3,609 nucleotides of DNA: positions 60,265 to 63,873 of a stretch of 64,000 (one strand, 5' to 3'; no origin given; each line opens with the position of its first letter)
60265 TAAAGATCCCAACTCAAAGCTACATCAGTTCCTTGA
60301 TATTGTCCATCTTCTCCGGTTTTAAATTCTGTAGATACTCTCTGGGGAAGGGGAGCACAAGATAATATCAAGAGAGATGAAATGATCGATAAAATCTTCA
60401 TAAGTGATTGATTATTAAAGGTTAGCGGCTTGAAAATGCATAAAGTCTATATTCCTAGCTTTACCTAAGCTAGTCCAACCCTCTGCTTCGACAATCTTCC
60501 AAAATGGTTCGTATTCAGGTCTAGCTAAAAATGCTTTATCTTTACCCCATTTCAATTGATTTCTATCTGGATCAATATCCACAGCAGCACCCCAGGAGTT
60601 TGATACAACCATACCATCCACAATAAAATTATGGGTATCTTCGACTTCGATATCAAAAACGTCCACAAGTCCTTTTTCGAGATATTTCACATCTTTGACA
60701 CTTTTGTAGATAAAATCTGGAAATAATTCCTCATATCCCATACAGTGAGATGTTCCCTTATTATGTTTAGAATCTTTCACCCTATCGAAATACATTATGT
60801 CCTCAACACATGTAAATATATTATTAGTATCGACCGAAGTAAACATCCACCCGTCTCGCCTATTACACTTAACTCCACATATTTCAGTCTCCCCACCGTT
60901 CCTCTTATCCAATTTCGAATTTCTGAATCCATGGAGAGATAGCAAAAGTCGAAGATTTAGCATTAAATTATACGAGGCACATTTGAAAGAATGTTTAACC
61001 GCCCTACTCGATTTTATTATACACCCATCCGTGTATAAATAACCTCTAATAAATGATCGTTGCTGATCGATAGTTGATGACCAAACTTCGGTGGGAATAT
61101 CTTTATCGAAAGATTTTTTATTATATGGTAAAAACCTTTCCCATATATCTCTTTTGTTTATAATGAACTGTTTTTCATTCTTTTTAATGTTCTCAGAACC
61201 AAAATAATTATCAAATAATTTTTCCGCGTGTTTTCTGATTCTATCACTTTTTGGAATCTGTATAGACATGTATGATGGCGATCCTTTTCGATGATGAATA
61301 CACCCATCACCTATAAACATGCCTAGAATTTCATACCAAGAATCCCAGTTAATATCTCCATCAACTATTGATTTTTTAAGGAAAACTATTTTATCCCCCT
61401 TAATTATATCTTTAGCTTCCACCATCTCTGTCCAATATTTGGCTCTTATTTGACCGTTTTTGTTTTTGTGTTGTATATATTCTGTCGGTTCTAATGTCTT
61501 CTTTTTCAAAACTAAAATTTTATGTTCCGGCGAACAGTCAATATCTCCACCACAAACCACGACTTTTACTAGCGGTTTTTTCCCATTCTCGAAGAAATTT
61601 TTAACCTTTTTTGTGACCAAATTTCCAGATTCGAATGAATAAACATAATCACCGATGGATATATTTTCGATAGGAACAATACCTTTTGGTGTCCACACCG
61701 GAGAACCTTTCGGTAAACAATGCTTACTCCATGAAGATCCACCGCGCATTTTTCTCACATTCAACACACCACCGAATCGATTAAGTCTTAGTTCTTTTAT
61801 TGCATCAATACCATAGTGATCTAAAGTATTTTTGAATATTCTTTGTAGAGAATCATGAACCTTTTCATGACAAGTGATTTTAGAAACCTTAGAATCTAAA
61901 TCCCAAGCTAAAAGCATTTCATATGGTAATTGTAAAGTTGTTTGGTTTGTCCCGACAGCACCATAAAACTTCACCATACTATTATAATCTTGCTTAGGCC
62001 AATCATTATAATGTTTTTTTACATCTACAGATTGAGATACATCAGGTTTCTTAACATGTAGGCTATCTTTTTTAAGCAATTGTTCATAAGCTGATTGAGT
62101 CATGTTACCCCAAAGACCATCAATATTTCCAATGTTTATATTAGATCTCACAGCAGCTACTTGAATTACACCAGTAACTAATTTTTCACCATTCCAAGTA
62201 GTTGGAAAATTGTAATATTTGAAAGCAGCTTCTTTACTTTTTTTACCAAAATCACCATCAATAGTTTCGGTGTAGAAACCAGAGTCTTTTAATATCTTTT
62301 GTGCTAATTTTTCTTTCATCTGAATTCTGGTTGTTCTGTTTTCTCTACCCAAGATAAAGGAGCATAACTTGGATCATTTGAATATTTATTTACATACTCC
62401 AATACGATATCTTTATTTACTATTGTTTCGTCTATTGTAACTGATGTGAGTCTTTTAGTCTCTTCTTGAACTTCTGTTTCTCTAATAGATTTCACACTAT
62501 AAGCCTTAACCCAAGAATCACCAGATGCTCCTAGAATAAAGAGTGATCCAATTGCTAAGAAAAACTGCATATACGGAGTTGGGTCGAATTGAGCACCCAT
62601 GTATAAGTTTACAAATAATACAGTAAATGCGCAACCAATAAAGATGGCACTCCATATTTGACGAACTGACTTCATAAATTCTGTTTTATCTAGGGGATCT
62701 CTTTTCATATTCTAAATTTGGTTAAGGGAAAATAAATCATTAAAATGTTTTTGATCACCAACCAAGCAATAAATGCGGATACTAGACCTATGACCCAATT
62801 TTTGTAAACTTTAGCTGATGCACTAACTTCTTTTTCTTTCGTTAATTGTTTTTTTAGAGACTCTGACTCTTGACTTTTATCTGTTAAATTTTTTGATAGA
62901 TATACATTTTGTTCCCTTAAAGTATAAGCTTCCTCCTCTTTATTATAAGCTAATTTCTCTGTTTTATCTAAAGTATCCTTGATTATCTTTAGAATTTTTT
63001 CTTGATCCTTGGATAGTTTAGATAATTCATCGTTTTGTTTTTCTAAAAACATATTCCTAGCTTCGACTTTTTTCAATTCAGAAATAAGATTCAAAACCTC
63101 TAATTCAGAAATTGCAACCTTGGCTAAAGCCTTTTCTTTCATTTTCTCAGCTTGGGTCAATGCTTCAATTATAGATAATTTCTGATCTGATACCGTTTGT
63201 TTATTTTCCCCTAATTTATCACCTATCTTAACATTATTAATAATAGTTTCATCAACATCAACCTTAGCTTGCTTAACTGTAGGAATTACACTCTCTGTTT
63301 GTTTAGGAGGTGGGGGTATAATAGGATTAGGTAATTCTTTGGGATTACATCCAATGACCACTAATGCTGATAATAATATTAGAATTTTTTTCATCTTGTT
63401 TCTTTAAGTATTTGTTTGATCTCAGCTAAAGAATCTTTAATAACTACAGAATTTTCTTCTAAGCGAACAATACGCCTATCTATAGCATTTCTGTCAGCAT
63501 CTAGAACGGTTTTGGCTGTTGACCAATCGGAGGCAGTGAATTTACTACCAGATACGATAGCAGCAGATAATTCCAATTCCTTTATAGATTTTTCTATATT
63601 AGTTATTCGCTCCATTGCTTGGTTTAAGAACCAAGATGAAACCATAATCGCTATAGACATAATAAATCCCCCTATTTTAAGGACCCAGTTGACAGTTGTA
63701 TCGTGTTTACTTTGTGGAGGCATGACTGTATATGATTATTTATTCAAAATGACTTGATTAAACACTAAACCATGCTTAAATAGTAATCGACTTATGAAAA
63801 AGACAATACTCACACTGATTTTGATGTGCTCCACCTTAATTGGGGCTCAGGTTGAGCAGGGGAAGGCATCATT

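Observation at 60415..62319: Intein inserted inside the zinc-binding motif of the phage endolysin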

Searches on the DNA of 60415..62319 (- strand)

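Call 7: search_dna_similar(query=window:60415-62319:-, collection=phages, mode=distant, max_rows=20)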
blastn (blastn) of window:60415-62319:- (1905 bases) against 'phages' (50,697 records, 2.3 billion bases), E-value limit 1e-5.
No match.

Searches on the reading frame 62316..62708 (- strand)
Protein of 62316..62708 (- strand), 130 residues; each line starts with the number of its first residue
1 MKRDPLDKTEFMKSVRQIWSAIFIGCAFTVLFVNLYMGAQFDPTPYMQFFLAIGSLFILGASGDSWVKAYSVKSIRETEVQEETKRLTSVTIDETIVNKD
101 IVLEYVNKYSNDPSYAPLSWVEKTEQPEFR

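Call 14: search_protein_families(library=phrogs, proteins=[window:62316-62708:-], max_evalue=0.01)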
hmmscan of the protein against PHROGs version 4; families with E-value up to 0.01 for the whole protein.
window:62316-62708:- (130 aa): 0 families

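Call 65: search_protein_families(library=pfam, proteins=[window:62316-62708:-], max_evalue=0.01)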
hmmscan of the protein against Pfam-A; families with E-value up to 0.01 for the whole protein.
window:62316-62708:- (130 aa): 0 families

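Call 75: find_encoding_contigs(protein=window:62316-62708:-, flank=4000, max_places=8)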
Protein window:62316-62708:- (130 aa): 8 contigs read that carry it; 2 places shown.
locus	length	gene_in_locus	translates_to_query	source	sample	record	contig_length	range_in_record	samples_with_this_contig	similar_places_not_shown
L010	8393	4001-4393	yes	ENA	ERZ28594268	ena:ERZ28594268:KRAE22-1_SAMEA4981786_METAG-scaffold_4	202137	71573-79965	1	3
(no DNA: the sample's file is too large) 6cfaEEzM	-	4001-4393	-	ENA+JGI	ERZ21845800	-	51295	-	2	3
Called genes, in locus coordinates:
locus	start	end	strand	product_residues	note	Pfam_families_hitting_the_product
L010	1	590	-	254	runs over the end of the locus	-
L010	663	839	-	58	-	-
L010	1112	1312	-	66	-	-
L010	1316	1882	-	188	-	PF07463:NUMOD4, PF13392:HNH_3, PF22083:I-HmuI_NUMOD-like (weak)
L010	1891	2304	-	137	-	PF09643:YopX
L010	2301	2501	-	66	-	PF18905:DUF5661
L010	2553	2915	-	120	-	PF03330:DPBB_1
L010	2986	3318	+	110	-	-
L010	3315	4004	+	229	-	-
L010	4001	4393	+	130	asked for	-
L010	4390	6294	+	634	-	PF14890:Intein_splicing, PF14528:LAGLIDADG_3 (faint)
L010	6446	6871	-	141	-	PF00692:dUTPase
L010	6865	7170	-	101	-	-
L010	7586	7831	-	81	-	-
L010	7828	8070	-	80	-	-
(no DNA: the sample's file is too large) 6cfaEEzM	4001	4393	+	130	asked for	-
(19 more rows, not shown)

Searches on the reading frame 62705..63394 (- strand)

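Call 14: search_protein_families(library=phrogs, proteins=[window:62705-63394:-], max_evalue=0.01)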
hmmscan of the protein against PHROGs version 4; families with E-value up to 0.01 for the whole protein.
window:62705-63394:- (229 aa): 2 families
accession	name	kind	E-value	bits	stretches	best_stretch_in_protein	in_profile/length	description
phrog_14435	-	unknown function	0.00071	20.8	1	1-75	1-72/128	-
phrog_28046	-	unknown function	0.0059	17.9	0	167-227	42-98/113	-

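Call 65: search_protein_families(library=pfam, proteins=[window:62705-63394:-], max_evalue=0.01)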
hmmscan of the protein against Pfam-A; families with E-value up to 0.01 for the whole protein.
window:62705-63394:- (229 aa): 0 families

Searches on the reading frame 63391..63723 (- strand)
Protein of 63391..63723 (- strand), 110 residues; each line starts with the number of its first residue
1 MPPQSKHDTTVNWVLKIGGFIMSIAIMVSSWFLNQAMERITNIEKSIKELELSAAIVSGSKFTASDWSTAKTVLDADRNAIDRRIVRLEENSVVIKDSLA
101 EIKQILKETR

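Call 14: search_protein_families(library=phrogs, proteins=[window:63391-63723:-], max_evalue=0.01)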
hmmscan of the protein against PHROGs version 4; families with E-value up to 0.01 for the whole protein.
window:63391-63723:- (110 aa): 1 family
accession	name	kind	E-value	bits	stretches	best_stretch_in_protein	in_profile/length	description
phrog_3999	-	unknown function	0.0031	18.7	1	19-107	18-101/107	-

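Call 65: search_protein_families(library=pfam, proteins=[window:63391-63723:-], max_evalue=0.01)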
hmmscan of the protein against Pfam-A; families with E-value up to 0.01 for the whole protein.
window:63391-63723:- (110 aa): 0 families

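Call 84: find_encoding_contigs(protein=window:63391-63723:-, flank=5000, max_places=10)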
Protein window:63391-63723:- (110 aa): 8 contigs read that carry it; 2 places shown.
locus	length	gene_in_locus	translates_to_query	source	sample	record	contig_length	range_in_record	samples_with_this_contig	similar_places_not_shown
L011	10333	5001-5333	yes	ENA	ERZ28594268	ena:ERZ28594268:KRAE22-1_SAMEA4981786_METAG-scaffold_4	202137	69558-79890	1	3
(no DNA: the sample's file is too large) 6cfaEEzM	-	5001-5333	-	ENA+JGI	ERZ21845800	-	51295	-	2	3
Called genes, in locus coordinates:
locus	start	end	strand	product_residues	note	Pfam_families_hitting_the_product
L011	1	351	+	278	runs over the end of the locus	PF00293:NUDIX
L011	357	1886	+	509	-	PF01743:PolyA_pol, PF12627:PolyA_pol_RNAbd (weak)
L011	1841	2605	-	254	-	-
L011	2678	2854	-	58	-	-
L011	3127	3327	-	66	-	-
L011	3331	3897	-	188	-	PF07463:NUMOD4, PF13392:HNH_3, PF22083:I-HmuI_NUMOD-like (weak)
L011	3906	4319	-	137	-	PF09643:YopX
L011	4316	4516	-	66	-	PF18905:DUF5661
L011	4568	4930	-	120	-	PF03330:DPBB_1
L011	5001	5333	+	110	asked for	-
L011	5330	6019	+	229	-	-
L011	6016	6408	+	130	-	-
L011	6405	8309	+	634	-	PF14890:Intein_splicing, PF14528:LAGLIDADG_3 (faint)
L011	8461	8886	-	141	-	PF00692:dUTPase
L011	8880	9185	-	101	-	-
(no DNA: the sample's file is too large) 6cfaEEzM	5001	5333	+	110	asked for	-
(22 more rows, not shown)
